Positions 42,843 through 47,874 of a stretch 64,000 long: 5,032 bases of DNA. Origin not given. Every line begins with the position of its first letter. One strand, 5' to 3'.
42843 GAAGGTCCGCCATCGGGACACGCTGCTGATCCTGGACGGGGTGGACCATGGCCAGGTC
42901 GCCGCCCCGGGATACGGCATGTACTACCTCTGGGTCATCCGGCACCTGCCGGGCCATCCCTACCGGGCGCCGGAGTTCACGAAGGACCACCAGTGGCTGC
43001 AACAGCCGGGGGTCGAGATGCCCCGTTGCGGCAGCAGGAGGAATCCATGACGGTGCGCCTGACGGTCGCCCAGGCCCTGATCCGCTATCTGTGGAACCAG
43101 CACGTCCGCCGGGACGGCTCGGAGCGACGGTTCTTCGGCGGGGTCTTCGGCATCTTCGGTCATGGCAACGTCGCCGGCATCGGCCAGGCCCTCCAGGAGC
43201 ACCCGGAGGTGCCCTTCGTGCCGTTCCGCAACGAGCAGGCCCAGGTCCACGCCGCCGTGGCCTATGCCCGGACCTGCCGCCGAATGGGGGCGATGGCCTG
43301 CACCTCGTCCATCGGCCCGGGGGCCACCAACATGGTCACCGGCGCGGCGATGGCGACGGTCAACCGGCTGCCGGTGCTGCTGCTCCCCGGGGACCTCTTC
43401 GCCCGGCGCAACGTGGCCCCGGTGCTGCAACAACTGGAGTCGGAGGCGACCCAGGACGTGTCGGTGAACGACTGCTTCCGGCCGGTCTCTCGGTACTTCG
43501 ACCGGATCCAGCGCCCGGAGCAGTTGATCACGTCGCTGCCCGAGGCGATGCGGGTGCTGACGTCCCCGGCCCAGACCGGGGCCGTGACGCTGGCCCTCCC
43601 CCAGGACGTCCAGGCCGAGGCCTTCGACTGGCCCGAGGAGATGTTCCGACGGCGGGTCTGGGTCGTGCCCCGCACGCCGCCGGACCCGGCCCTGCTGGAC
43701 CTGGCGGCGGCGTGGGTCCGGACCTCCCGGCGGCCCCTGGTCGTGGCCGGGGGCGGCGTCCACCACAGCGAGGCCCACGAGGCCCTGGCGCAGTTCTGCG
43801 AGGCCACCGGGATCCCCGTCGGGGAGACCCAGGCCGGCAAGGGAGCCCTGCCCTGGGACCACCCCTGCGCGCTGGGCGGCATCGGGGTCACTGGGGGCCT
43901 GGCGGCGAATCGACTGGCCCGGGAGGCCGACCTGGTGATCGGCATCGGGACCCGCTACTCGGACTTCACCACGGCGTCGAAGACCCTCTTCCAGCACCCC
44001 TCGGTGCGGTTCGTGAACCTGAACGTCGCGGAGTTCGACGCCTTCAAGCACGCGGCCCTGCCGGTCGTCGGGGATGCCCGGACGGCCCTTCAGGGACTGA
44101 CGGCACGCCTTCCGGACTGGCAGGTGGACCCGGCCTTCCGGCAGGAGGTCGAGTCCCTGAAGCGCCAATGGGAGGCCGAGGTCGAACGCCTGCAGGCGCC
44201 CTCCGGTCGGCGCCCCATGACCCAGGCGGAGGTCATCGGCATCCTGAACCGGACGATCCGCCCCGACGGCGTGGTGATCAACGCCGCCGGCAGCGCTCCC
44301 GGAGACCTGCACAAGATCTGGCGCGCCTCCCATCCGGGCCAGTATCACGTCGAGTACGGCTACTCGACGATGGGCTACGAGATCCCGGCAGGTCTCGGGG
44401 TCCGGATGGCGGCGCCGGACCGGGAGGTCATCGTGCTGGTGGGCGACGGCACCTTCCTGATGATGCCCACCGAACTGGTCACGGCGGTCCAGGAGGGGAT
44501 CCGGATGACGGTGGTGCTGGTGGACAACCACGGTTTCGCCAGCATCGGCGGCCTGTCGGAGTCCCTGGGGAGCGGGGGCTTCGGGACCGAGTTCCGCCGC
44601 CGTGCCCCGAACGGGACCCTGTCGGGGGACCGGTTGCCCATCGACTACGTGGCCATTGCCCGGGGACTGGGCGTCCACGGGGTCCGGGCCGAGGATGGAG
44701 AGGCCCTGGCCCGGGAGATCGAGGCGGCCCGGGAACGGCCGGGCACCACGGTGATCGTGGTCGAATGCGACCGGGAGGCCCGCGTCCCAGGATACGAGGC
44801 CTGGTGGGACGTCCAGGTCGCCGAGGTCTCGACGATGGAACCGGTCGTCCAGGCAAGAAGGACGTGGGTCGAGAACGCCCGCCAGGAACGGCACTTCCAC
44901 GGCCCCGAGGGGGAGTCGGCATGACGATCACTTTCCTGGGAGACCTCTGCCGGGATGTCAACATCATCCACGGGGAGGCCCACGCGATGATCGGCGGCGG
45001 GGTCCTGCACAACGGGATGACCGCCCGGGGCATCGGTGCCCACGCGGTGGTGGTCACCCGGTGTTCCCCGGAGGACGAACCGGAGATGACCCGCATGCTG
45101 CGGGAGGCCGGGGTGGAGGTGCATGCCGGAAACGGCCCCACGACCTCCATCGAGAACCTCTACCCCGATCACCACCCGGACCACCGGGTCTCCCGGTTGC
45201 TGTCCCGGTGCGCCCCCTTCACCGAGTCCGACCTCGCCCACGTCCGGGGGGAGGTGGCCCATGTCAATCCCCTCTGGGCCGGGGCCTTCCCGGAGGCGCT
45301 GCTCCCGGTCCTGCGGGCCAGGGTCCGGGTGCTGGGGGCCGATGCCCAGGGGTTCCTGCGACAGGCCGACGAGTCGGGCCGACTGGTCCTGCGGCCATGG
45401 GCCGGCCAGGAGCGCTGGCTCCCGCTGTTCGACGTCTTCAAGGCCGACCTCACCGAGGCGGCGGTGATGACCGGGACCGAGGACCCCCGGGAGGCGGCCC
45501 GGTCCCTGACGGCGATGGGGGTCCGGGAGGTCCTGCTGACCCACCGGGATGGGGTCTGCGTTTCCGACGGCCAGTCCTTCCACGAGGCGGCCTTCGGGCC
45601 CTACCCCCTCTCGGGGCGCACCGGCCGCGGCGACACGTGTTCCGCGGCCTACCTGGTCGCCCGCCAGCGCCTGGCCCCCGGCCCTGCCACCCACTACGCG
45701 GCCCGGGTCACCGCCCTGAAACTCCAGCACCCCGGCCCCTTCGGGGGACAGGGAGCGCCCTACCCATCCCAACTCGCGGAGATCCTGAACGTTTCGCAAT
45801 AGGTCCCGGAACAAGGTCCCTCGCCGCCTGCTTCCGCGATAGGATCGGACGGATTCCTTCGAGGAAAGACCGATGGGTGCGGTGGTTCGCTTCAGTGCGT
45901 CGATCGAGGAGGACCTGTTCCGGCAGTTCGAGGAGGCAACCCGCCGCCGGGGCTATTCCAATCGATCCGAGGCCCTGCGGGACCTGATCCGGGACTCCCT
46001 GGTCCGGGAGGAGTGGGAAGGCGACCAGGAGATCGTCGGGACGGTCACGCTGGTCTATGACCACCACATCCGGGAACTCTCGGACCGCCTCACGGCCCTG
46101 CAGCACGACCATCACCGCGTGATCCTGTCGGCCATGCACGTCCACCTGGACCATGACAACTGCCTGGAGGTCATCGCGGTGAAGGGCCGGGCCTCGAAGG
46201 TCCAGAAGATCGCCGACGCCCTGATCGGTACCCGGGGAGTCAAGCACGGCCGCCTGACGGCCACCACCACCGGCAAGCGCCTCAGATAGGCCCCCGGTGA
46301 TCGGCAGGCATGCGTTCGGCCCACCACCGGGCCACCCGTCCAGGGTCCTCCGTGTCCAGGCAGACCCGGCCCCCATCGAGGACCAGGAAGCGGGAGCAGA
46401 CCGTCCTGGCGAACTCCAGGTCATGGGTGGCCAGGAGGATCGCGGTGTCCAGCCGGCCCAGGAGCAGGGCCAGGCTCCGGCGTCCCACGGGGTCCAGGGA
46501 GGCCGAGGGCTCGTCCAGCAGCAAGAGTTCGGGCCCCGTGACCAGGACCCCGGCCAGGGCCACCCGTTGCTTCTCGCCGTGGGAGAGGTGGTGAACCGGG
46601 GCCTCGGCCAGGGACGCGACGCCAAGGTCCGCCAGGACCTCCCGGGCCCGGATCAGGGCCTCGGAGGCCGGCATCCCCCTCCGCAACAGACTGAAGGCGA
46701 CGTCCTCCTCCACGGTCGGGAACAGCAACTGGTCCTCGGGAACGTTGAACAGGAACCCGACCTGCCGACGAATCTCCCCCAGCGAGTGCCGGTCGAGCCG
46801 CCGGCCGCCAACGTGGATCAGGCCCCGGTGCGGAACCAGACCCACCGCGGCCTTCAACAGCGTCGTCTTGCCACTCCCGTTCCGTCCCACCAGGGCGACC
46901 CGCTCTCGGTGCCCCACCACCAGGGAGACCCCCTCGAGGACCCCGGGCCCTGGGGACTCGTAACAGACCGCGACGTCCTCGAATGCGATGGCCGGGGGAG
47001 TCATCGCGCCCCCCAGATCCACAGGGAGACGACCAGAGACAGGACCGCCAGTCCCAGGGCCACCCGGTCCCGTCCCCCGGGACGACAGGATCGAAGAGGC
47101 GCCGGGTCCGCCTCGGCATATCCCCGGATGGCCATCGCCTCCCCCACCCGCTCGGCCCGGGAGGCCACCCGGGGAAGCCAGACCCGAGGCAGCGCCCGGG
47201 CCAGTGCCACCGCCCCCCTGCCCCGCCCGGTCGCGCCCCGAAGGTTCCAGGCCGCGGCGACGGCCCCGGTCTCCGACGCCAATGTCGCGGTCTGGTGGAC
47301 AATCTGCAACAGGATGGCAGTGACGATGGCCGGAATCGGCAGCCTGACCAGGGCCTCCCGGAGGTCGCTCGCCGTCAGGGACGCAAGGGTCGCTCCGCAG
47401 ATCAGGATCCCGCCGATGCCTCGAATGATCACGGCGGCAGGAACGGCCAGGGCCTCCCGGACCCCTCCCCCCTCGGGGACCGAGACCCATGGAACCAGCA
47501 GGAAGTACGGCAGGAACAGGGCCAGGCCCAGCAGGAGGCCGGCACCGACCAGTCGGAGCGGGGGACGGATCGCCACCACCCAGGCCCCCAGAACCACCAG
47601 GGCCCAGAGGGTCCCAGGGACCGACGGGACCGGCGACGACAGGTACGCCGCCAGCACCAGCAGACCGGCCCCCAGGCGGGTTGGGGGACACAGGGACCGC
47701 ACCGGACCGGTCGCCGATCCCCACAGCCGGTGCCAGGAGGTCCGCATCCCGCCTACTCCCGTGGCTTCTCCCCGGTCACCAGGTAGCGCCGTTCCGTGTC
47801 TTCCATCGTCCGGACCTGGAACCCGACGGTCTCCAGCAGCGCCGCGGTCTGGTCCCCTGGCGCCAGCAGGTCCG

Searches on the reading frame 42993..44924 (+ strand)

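Call 70: search_protein_families(library=pfam, proteins=[window:42993-44924:+], max_evalue=0.0001)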
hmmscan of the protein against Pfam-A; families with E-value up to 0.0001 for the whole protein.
window:42993-44924:+ (643 aa): 3 families
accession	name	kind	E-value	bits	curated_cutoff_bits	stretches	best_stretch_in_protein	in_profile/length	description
PF02775.26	TPP_enzyme_C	-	4.9e-37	127.5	21.9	1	432-590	2-151/151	Thiamine pyrophosphate enzyme, C-terminal TPP binding domain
PF00205.28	TPP_enzyme_M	-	5e-36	123.9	30.4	1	237-369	3-137/137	Thiamine pyrophosphate enzyme, central domain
PF02776.23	TPP_enzyme_N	-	2.9e-16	59.7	26.8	1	51-141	19-106/119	Thiamine pyrophosphate enzyme, N-terminal TPP binding domain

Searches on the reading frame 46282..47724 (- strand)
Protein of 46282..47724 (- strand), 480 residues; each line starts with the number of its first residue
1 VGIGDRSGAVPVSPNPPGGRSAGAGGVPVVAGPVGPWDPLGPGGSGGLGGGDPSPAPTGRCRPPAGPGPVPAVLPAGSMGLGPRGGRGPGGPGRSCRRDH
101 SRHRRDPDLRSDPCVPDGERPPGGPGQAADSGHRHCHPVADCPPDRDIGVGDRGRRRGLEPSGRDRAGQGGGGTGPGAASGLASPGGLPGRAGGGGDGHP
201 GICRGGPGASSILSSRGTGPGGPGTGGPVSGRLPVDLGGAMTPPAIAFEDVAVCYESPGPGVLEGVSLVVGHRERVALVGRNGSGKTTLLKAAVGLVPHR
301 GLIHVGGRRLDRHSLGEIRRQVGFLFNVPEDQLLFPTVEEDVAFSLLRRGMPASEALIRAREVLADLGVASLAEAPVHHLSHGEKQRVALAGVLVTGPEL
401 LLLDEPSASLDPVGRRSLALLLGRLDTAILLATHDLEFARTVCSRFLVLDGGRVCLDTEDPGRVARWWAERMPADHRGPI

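Call 6: search_protein_families(library=pfam, proteins=[window:46282-47724:-], max_evalue=0.01)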
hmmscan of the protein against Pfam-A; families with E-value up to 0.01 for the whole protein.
window:46282-47724:- (480 aa): 5 families
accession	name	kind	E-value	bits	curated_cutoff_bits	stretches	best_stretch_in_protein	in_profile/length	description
PF00005.33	ABC_tran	-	1.8e-26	93.8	25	1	263-407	1-136/137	ABC transporter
PF13304.12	AAA_21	-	1.2e-11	45.7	27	2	374-437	232-301/304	AAA domain, putative AbiEii toxin, Type IV TA system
PF02463.25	SMC_N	-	0.00058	19.8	40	0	274-292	25-43/220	RecF/RecN/SMC N terminal domain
PF13555.12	AAA_29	-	0.00098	19.3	27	1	269-294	18-43/61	P-loop containing region of AAA domain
PF13401.12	AAA_22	-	0.0072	17.1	27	0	276-337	8-65/130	AAA domain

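Call 7: search_protein_families(library=ncbifam, proteins=[window:46282-47724:-], max_evalue=0.01)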
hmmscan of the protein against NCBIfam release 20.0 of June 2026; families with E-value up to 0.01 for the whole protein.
window:46282-47724:- (480 aa): 185 families (the best 25 are shown)
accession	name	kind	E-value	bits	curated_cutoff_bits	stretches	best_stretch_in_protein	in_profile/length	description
TIGR01166.1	cbiO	subfamily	2.1e-47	161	211.8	1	259-439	4-190/190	cobalt ABC transporter, ATP-binding protein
TIGR04520.1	ECF_ATPase_1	equivalog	2.1e-46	158.5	315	1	246-458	1-218/269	energy-coupling factor transporter ATPase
TIGR04521.1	ECF_ATPase_2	equivalog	4.6e-45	153.9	330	1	246-459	1-228/279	energy-coupling factor transporter ATPase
NF010156.0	PRK13635.1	equivalog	7.1e-44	150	392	1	245-455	5-219/279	energy-coupling factor ABC transporter ATP-binding protein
NF010171.0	PRK13652.1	equivalog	1.4e-41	142.4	476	1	250-455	8-217/277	cobalt transporter ATP-binding subunit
NF010157.0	PRK13636.1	equivalog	6.1e-40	137.2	463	1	254-458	12-224/285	cobalt transporter ATP-binding subunit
NF010155.0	PRK13634.1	equivalog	1.8e-34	119.3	413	1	246-456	3-226/290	energy-coupling factor ABC transporter ATP-binding protein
NF010170.0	PRK13651.1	equivalog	7.8e-33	113.7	432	2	315-459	100-248/308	cobalt transporter ATP-binding subunit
TIGR02673.1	FtsE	equivalog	1.7e-32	112.8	264.85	1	246-452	2-213/214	cell division ATP-binding protein FtsE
NF010158.0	PRK13637.1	equivalog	2.2e-32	112.3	390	1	262-458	22-227/287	energy-coupling factor transporter ATPase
NF010167.0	PRK13648.1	subfamily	9.1e-32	110.5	241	1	245-454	7-220/269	energy-coupling factor transporter ATPase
NF010159.0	PRK13638.1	equivalog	4e-31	108.3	489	1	261-464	15-223/271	energy-coupling factor ABC transporter ATP-binding protein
TIGR02857.1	CydD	equivalog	1.5e-29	103.4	435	1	244-441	320-522/529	thiol reductant ABC exporter subunit CydD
TIGR03265.1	PhnT2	equivalog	3.4e-29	102.2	457.7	1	262-454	19-213/353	putative 2-aminoethylphosphonate ABC transporter ATP-binding protein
NF010068.0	PRK13548.1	equivalog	6.1e-29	100.9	261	1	252-457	10-224/261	heme ABC transporter ATP-binding protein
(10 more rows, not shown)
